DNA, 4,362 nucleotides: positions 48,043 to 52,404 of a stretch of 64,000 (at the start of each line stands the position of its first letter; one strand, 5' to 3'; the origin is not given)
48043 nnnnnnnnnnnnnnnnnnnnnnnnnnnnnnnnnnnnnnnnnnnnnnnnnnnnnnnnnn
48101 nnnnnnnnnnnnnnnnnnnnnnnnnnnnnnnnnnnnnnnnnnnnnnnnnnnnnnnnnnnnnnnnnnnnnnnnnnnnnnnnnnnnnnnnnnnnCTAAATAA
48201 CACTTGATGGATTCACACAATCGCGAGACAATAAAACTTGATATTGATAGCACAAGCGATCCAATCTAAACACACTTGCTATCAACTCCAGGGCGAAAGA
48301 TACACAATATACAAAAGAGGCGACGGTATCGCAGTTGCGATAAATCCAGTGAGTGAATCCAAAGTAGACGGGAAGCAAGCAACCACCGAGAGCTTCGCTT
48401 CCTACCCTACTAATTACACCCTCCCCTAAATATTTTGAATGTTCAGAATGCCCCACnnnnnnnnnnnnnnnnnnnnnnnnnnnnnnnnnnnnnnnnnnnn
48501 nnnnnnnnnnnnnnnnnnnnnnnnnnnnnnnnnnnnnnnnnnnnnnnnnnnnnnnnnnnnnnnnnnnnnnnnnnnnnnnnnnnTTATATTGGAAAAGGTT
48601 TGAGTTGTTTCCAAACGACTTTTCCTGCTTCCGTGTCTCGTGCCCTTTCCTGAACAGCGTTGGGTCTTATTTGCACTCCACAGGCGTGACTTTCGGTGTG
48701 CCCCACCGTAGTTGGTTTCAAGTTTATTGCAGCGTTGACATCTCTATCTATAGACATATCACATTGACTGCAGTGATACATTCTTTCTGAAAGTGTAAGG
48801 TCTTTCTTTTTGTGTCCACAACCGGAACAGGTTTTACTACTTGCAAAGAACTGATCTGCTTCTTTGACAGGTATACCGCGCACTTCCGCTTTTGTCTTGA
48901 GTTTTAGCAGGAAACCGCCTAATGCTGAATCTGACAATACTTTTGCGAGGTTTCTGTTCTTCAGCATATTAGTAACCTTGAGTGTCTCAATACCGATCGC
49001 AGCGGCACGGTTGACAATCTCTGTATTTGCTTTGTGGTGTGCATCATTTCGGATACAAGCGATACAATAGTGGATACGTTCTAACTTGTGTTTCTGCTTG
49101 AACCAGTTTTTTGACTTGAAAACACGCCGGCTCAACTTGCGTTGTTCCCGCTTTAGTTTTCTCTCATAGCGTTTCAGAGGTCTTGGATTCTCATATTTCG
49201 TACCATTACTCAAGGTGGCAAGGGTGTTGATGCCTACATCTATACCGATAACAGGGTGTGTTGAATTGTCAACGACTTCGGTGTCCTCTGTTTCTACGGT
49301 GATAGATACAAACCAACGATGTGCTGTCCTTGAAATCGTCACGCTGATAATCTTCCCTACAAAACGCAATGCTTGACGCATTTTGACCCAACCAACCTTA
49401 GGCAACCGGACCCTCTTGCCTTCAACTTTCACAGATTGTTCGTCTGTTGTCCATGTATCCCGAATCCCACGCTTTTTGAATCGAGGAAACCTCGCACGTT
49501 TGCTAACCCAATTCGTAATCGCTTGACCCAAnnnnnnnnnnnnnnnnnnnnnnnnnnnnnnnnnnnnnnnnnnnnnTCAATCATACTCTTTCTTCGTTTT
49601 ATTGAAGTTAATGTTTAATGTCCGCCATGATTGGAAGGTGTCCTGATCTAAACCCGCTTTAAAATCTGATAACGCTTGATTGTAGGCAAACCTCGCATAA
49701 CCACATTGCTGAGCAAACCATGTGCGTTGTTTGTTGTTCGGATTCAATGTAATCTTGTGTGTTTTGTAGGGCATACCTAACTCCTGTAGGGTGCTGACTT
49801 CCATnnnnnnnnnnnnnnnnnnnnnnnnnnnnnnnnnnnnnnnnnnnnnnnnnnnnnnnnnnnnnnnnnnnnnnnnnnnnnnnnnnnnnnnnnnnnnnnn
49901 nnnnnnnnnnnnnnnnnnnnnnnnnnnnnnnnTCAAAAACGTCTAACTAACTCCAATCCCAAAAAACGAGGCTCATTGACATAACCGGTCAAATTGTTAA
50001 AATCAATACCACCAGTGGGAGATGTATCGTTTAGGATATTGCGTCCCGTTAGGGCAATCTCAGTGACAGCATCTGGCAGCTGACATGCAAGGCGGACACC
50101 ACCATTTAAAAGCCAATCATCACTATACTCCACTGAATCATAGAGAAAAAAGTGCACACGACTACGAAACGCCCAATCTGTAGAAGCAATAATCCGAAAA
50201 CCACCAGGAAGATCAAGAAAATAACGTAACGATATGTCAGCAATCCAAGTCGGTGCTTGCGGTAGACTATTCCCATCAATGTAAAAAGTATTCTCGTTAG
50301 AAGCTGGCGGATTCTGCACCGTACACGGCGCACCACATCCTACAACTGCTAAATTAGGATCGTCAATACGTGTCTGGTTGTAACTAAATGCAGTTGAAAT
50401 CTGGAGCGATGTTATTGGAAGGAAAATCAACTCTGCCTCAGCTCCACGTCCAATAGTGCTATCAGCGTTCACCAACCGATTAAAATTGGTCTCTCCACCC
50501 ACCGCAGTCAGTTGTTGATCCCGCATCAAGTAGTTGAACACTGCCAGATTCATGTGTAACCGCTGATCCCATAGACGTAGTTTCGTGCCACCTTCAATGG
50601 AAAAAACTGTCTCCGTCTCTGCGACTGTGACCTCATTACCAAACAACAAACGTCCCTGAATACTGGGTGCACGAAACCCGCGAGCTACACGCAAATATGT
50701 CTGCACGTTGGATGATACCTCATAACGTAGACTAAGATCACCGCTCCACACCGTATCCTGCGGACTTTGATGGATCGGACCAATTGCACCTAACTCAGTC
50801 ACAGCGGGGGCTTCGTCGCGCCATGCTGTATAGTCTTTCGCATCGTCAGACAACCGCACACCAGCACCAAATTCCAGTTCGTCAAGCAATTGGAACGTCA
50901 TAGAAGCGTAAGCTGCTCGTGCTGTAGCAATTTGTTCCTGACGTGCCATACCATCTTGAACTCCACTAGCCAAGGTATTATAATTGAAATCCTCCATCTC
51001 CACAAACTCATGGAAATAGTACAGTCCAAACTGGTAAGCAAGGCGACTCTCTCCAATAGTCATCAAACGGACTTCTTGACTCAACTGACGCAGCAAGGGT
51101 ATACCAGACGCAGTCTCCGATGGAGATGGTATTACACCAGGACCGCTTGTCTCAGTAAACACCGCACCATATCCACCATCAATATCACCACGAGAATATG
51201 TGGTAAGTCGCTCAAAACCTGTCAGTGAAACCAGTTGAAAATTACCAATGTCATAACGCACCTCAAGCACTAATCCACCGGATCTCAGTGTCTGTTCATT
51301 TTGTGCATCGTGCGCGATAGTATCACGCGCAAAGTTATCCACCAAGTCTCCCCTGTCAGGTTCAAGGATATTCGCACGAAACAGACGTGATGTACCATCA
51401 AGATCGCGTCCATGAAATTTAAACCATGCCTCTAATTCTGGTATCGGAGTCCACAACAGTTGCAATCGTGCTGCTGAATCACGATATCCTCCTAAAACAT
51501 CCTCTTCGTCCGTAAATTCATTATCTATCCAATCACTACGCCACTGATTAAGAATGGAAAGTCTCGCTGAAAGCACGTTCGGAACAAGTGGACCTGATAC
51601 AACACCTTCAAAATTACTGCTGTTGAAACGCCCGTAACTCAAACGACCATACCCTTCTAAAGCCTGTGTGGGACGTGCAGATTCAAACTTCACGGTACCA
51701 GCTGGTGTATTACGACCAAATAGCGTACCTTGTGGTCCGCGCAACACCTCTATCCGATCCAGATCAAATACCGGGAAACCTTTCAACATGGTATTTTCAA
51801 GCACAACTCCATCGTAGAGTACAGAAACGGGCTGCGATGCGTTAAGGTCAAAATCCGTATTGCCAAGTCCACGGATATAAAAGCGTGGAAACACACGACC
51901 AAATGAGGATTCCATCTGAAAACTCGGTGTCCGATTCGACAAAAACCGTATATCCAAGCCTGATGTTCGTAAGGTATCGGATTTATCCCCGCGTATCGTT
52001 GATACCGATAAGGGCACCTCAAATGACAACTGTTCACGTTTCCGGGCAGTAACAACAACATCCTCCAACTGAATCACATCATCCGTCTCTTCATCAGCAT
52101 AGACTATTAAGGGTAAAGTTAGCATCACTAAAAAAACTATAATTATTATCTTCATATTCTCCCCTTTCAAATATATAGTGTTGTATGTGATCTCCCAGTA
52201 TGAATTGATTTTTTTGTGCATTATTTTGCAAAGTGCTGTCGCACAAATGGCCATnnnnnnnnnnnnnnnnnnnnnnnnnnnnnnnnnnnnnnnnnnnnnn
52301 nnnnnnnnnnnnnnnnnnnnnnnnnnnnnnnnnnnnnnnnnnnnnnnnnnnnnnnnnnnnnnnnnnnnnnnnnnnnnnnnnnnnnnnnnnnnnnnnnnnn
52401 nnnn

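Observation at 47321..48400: Two paralogous promoter-driven structured-RNA candidates flanking a small membrane ORF inside the mobile island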

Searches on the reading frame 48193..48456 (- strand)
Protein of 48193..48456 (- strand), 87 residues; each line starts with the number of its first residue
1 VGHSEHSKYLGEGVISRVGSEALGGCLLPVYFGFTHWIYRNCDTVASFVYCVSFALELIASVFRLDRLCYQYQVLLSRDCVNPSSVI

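Call 43: search_protein_families(library=pfam, proteins=[window:48193-48456:-], max_evalue=0.1)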
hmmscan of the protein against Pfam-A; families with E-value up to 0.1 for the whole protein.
window:48193-48456:- (87 aa): 0 families

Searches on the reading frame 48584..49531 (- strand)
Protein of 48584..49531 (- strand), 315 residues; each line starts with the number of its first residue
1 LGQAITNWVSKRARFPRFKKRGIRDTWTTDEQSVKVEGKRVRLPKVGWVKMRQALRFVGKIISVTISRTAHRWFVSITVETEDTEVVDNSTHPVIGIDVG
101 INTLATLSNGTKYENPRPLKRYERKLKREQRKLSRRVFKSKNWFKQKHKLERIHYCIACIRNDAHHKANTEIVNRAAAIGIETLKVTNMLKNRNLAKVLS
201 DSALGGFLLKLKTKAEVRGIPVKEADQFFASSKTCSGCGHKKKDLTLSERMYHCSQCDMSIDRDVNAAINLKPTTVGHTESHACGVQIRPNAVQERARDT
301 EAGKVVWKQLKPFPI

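Call 10: search_protein_families(library=pfam, proteins=[window:48584-49531:-], max_evalue=0.01)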
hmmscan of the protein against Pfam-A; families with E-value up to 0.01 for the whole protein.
window:48584-49531:- (315 aa): 3 families
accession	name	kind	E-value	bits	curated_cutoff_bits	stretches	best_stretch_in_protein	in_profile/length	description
PF01385.25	OrfB_IS605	-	6.2e-29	101.1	30.5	1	77-192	2-119/120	Probable transposase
PF07282.18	Cas12f1-like_TNB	-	6.7e-19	68.3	26.3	1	207-271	4-60/60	Cas12f1-like, TNB domain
PF03107.22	C1_2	-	0.00091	19.9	26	1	231-263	16-45/48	C1 domain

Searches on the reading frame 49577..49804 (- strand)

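Call 10: search_protein_families(library=pfam, proteins=[window:49577-49804:-], max_evalue=0.01)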
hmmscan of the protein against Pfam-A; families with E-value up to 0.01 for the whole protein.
window:49577-49804:- (75 aa): 1 family
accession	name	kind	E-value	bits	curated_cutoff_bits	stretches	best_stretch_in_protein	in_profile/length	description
PF12323.14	HTH_OrfB_IS605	-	1.6e-09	37.5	21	1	14-47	4-37/47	Helix-turn-helix domain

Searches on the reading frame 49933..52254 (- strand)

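Call 43: search_protein_families(library=pfam, proteins=[window:49933-52254:-], max_evalue=0.1)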
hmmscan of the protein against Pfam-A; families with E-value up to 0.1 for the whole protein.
window:49933-52254:- (773 aa): 2 families
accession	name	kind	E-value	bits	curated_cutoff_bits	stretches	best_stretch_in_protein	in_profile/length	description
PF00593.30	TonB_dep_Rec_b-barrel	-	9.6e-26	92.1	27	1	307-694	43-392/436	TonB dependent receptor-like, beta-barrel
PF07715.20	Plug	-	9.1e-15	55.5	23.9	1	79-187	4-107/107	TonB-dependent Receptor Plug Domain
